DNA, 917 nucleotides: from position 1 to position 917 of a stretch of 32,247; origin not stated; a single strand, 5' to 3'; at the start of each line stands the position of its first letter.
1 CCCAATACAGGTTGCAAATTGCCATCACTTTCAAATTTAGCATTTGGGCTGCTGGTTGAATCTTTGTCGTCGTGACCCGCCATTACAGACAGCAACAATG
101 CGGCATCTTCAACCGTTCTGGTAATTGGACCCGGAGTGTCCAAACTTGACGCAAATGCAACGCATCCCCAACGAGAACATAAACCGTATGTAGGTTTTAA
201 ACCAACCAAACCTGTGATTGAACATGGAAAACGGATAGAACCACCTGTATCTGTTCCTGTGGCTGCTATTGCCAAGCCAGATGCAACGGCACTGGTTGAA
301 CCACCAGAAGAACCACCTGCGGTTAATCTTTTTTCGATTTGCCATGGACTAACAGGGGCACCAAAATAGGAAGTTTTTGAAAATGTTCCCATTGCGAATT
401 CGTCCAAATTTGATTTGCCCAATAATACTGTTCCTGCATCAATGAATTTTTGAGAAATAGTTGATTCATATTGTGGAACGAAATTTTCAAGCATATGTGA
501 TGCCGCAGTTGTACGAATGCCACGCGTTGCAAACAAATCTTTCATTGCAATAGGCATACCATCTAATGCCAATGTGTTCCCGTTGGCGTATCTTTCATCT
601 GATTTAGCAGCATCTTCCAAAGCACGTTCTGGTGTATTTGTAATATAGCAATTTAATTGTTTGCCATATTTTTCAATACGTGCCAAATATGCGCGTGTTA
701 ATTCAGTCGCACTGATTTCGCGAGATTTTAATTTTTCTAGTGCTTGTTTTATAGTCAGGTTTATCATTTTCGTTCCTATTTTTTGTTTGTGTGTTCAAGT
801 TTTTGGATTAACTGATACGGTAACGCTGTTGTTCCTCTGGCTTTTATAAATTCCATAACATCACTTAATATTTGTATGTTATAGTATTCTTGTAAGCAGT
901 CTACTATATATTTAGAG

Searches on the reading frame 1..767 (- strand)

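Call 4: search_protein_families(library=pfam, proteins=[window:1-767:-], max_evalue=1)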
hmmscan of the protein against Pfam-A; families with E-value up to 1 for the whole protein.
window:1-767:- (255 aa): 1 family
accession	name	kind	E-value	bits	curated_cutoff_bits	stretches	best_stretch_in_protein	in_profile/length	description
PF01425.27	Amidase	-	1.2e-83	282.1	27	1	22-242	1-221/445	Amidase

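Call 5: search_protein_families(library=ncbifam, proteins=[window:1-767:-], max_evalue=1)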
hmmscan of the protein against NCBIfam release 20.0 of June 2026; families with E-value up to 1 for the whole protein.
window:1-767:- (255 aa): 27 families (the best 25 are shown)
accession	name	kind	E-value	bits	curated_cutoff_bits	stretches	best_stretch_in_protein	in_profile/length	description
TIGR00132.1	gatA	equivalog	3.8e-78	263.3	481.1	1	11-241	3-229/466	Asp-tRNA(Asn)/Glu-tRNA(Gln) amidotransferase subunit GatA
NF005688.0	PRK07488.1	equivalog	6.4e-65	219.9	532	1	3-237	10-242/474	indoleacetamide hydrolase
NF004815.0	PRK06169.1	equivalog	3.1e-60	204.1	506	1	3-244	9-249/471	amidase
TIGR02715.1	amido_AtzE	subfamily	4.1e-57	194.1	425.75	1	8-240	4-236/452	AtzE family amidohydrolase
NF006631.0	PRK09201.1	equivalog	5.9e-57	193.4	461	1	4-241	7-244/466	AtzE family amidohydrolase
NF006006.0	PRK08137.1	equivalog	3e-53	181.4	534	1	4-240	34-277/529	amidase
NF005686.0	PRK07486.1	subfamily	4.6e-52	177.3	465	1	3-244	13-255/486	amidase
NF004766.0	PRK06102.1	equivalog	4.2e-51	174.5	559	1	8-239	12-244/455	amidase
NF004717.0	PRK06061.1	equivalog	4.2e-51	174.1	498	1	5-244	18-254/483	amidase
NF004816.0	PRK06170.1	equivalog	1.4e-50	172.4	503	1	5-237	13-250/493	amidase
NF005687.0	PRK07487.1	subfamily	1.6e-50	172.3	428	1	10-241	14-249/468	amidase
NF005450.0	PRK07042.1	equivalog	6.6e-50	169.9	458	1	3-246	6-244/464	amidase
NF005460.0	PRK07056.1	subfamily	1e-49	169.8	447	1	5-241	9-250/457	amidase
NF006043.0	PRK08186.1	subfamily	1.4e-49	169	487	1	3-243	6-241/600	allophanate hydrolase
NF009119.0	PRK12470.1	equivalog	4.5e-49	167.7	498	1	13-245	18-241/462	amidase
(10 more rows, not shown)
